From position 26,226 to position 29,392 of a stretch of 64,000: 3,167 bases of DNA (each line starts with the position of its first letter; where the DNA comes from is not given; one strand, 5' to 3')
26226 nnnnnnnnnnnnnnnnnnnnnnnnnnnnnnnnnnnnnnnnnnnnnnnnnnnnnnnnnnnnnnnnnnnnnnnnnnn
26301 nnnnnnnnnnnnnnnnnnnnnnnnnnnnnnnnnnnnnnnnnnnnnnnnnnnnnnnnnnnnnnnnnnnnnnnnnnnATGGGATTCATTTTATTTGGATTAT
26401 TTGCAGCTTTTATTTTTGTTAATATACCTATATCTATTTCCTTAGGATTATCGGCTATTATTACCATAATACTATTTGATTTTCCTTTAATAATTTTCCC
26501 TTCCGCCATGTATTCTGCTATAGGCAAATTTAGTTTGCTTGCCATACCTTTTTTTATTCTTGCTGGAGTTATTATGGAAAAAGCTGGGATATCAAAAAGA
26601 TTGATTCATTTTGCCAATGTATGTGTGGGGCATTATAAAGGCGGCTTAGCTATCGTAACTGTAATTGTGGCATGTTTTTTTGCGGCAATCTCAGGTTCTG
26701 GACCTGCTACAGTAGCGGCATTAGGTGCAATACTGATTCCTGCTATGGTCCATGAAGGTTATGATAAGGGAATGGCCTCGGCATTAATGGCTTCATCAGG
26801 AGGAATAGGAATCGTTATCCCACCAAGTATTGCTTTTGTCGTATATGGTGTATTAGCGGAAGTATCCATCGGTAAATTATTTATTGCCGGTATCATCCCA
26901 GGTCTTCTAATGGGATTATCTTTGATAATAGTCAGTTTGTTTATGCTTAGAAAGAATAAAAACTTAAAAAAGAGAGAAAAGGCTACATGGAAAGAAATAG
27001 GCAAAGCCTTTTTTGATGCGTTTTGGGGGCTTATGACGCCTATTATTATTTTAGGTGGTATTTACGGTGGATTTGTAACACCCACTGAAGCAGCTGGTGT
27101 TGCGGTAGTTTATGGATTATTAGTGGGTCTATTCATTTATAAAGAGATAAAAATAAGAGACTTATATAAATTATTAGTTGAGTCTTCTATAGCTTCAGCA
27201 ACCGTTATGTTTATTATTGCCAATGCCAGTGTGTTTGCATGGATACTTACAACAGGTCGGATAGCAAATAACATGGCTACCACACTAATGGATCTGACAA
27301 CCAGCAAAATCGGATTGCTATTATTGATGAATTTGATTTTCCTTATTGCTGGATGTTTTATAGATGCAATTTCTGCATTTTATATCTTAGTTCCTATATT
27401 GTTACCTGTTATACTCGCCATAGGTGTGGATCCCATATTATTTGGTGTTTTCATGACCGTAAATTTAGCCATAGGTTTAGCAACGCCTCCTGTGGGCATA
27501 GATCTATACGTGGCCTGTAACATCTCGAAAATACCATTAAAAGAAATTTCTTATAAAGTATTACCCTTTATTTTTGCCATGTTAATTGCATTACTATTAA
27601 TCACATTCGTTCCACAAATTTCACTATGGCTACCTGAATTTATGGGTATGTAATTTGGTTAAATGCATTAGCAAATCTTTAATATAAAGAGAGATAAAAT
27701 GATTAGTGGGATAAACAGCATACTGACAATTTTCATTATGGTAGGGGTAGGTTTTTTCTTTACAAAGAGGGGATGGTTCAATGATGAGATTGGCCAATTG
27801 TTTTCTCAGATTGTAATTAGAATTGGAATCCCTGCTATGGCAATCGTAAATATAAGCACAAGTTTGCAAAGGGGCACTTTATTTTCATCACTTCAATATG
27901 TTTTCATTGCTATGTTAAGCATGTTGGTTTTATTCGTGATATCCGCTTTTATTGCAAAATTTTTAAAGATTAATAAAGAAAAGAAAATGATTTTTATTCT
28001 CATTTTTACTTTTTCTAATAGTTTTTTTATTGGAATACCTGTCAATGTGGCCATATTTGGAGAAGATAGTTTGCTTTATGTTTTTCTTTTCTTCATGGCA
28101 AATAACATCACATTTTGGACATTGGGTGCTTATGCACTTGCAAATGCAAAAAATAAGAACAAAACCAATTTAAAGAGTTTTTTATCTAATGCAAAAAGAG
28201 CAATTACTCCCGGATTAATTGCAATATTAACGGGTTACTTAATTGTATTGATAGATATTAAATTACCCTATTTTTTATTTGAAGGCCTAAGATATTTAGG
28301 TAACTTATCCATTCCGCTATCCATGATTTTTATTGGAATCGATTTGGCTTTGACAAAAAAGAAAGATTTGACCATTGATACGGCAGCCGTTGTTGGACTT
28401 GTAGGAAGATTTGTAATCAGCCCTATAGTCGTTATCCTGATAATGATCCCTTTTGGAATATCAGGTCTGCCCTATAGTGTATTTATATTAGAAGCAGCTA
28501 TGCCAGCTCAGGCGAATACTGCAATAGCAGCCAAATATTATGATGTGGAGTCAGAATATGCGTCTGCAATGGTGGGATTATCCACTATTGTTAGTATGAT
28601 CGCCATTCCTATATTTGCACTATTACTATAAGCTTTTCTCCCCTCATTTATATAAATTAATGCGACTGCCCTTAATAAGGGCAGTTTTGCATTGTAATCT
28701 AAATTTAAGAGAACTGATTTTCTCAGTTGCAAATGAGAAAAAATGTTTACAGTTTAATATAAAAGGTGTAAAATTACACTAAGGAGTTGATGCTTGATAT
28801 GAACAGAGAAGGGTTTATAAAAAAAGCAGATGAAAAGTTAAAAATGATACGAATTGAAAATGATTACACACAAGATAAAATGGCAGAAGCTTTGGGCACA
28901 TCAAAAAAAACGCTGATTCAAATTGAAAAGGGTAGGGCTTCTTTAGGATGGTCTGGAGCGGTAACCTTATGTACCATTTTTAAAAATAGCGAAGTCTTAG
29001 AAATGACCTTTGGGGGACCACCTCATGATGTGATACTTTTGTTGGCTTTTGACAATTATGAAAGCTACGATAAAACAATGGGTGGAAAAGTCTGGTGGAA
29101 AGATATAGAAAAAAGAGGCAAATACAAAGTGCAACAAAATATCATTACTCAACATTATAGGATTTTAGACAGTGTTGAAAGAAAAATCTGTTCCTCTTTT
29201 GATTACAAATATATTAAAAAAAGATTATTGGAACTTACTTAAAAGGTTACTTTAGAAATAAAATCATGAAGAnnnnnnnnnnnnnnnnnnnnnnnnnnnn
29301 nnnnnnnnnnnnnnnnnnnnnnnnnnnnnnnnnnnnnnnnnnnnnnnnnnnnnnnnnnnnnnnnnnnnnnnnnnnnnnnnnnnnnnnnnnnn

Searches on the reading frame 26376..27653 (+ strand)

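Call 29: search_protein_families(library=pfam, proteins=[window:26376-27653:+], max_evalue=0.01)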
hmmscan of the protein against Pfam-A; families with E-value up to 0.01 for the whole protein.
window:26376-27653:+ (425 aa): 2 families
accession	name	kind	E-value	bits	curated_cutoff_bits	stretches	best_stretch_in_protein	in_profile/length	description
PF06808.19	DctM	-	2.3e-121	405.9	23.8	1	6-415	1-413/413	Tripartite ATP-independent periplasmic transporter, DctM component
PF03606.21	DcuC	-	1.8e-05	23.9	23.1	1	271-408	73-212/461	C4-dicarboxylate anaerobic carrier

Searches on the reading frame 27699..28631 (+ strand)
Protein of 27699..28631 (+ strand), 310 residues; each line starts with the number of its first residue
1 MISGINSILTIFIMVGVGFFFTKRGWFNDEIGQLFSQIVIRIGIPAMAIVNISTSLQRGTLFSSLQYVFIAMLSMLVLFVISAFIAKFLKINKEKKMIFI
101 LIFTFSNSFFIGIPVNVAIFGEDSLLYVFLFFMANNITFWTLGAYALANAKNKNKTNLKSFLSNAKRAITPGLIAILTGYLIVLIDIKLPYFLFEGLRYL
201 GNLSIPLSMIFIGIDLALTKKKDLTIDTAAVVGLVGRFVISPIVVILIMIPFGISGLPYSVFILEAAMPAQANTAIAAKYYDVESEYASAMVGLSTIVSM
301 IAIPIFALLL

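Call 28: search_protein_families(library=pfam, proteins=[window:27699-28631:+])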
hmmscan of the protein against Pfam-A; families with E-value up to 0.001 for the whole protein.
window:27699-28631:+ (310 aa): 1 family
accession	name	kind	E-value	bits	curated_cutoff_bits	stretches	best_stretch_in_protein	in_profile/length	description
PF03547.23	Mem_trans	-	2e-39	135.6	25.7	1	5-306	3-342/343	Membrane transport protein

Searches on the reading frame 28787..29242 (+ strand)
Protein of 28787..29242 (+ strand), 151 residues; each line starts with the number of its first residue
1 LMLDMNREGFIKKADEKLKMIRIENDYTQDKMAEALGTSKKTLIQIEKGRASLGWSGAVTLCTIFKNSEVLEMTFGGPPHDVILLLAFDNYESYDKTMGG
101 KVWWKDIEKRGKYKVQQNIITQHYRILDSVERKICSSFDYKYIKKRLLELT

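Call 28: search_protein_families(library=pfam, proteins=[window:28787-29242:+])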
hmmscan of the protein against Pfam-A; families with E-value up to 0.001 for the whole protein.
window:28787-29242:+ (151 aa): 3 families
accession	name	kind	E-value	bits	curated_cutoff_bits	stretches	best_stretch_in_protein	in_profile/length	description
PF12844.13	HTH_19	-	1.3e-07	31.9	30.2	1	16-68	2-54/64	Helix-turn-helix domain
PF01381.28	HTH_3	-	1.8e-06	28.3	23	1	18-52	1-35/55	Helix-turn-helix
PF13560.12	HTH_31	-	0.0001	23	27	1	17-65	5-54/64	Helix-turn-helix domain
